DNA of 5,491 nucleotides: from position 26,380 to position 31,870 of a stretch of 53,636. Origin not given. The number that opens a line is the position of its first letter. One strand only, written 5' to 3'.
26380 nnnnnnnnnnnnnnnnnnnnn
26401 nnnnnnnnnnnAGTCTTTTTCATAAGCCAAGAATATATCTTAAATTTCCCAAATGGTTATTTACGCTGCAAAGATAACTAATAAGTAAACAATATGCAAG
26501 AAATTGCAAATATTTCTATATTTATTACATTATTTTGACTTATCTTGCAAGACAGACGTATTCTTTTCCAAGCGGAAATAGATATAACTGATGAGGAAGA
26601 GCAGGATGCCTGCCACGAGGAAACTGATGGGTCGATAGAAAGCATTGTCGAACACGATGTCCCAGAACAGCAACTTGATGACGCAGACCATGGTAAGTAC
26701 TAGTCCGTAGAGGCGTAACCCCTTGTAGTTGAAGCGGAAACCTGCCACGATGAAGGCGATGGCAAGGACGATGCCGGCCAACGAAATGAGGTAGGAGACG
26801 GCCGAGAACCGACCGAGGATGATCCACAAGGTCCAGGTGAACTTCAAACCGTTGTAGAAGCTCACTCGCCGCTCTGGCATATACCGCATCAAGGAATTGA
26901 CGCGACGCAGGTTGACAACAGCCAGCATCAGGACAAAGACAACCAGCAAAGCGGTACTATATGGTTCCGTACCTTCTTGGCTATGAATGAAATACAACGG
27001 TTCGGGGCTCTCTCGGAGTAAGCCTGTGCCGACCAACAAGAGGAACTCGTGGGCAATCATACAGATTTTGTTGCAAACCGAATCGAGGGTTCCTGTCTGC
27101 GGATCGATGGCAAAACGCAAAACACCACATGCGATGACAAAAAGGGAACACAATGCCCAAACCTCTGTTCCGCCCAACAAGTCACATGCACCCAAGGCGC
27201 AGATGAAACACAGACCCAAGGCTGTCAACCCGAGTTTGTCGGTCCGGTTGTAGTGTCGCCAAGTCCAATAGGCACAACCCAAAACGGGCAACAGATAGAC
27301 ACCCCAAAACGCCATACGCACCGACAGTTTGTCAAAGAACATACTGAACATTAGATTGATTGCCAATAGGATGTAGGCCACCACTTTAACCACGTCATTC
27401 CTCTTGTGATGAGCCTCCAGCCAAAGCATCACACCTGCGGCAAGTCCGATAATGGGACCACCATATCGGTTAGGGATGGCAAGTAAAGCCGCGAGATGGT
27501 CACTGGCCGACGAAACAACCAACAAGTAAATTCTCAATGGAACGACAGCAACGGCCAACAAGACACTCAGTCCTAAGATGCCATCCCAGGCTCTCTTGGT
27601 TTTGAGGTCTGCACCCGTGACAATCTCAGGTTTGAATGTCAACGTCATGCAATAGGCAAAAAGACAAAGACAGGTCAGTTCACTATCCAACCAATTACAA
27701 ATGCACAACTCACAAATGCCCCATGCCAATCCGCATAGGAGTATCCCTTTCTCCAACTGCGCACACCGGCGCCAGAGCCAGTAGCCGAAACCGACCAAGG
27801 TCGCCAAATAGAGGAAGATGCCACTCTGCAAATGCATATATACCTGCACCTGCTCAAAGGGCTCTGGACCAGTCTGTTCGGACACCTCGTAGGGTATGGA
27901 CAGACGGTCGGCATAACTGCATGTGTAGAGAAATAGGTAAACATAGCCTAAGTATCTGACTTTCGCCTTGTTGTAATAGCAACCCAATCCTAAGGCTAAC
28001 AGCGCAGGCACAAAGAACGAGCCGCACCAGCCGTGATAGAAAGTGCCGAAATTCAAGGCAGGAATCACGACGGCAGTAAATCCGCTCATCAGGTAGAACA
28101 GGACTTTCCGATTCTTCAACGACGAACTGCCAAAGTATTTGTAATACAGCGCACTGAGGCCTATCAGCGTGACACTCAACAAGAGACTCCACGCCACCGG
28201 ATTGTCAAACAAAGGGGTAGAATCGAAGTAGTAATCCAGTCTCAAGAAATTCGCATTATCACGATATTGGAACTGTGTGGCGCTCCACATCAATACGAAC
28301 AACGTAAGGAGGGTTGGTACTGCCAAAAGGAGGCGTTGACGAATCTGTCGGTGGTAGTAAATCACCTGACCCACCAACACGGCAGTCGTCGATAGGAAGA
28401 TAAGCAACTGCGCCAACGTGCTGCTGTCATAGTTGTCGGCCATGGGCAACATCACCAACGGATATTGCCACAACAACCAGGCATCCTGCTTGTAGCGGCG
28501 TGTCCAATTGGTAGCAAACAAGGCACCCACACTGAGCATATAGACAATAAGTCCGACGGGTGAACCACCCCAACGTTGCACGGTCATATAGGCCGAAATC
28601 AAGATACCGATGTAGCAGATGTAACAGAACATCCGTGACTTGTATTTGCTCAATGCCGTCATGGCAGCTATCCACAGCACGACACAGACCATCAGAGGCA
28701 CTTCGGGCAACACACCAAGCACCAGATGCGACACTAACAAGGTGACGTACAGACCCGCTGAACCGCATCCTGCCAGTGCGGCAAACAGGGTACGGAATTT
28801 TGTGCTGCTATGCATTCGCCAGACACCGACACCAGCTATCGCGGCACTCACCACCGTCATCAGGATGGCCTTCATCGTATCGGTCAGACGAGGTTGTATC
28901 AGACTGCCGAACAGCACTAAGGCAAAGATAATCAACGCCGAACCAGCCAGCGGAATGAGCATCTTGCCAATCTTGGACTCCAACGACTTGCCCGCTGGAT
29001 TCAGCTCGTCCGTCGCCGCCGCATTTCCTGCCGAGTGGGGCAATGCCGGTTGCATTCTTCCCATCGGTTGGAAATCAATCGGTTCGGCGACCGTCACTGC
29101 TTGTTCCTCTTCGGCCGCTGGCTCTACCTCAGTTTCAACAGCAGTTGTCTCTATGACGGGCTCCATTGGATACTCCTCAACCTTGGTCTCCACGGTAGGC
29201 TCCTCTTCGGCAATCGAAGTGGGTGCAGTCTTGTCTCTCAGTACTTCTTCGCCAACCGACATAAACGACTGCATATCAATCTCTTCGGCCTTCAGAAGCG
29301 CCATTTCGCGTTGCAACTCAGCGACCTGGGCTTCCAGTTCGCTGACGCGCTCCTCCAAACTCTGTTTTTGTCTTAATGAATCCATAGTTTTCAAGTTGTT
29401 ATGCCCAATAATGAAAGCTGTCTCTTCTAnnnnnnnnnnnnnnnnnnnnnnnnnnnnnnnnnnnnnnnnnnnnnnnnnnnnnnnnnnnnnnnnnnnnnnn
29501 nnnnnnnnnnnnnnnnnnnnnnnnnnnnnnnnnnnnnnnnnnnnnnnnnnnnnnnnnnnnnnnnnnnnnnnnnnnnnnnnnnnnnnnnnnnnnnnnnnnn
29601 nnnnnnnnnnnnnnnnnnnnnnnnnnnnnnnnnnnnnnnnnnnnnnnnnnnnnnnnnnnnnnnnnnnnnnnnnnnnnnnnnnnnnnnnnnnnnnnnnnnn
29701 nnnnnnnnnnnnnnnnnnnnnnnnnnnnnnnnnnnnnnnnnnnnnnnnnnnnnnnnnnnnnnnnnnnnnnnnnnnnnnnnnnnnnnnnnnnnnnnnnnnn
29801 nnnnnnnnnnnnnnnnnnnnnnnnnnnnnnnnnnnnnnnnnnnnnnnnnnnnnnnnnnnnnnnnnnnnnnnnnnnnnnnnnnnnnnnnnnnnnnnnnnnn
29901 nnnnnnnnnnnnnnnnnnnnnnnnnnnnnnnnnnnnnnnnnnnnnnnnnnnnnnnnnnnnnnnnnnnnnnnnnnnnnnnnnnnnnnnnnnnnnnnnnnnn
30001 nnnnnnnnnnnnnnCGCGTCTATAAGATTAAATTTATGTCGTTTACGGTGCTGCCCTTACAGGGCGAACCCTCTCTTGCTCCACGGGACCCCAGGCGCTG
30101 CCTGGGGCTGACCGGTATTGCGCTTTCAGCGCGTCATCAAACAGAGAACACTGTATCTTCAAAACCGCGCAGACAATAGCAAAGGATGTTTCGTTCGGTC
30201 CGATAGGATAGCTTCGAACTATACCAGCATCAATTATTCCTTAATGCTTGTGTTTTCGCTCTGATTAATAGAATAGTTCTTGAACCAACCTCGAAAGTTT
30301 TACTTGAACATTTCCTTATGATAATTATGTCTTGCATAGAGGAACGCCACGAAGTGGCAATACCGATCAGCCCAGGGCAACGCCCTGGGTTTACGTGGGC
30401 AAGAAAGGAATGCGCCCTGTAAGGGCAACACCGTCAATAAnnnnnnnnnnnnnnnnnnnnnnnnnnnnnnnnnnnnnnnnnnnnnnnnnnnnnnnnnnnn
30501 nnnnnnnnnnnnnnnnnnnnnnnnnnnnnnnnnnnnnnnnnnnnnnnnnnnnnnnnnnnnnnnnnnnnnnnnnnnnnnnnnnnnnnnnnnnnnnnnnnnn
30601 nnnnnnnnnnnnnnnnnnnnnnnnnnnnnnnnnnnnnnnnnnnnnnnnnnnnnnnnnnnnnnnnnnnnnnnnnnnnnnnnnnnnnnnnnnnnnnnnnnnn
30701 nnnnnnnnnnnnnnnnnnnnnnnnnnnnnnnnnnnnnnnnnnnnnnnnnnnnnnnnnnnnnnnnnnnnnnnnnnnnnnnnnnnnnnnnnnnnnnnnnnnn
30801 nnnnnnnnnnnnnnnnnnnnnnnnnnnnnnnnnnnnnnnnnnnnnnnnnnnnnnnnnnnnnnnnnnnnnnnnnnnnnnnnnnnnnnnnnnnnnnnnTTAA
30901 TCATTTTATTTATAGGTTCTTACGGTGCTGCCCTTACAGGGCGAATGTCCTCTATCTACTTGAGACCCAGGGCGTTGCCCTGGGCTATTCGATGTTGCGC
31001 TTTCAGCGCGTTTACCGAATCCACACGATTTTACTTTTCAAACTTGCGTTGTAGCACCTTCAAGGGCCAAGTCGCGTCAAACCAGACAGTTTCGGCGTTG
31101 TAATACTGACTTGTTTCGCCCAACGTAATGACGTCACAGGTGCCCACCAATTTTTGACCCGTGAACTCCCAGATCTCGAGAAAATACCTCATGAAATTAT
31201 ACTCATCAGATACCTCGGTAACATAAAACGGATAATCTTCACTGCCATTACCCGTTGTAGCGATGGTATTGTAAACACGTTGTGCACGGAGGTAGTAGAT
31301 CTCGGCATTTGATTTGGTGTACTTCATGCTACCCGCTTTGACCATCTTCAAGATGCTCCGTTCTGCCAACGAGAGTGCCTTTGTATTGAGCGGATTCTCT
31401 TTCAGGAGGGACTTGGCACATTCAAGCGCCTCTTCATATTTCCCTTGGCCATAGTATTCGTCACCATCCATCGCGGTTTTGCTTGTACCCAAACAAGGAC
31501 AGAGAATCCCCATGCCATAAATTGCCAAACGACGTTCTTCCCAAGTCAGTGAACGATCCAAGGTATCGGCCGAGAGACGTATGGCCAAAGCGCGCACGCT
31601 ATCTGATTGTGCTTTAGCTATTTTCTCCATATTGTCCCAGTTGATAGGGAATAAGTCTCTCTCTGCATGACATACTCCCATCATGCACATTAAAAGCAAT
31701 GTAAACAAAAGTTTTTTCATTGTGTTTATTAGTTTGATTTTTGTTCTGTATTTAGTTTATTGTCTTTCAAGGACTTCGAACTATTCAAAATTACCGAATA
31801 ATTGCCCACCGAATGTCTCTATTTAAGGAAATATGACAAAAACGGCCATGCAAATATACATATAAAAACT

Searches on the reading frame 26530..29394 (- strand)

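Call 12: search_protein_families(library=pfam, proteins=[window:26530-29394:-])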
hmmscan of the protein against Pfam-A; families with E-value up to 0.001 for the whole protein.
window:26530-29394:- (954 aa): 1 family
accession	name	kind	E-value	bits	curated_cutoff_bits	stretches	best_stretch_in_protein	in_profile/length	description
PF10101.14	DUF2339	-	1.4e-11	44.3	33.6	1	170-941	30-658/659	Predicted membrane protein (DUF2339)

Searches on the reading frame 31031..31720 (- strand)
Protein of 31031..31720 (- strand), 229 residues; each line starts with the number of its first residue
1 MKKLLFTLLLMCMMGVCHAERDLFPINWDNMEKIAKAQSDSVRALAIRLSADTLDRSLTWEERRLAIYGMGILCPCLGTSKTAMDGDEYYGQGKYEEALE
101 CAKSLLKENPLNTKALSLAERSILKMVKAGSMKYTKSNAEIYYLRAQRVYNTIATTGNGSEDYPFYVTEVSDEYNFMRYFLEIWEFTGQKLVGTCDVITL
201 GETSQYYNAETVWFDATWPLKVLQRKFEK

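Call 17: search_protein_families(library=pfam, proteins=[window:31031-31720:-])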
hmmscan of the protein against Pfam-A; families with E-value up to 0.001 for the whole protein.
window:31031-31720:- (229 aa): 4 families
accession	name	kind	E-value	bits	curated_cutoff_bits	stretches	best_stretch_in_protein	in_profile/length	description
PF16266.10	DUF4919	-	1.1e-13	51.9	29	1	91-215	70-186/186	Domain of unknown function (DUF4919)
PF13414.12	TPR_11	-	6.9e-05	22.9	26.8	0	86-101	1-16/42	TPR repeat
PF07719.23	TPR_2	-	0.00038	20.8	27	1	86-112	8-34/34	Tetratricopeptide repeat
PF14853.12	Fis1_TPR_C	-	0.0005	20.6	25.3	1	89-128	11-50/53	Fis1 C-terminal tetratricopeptide repeat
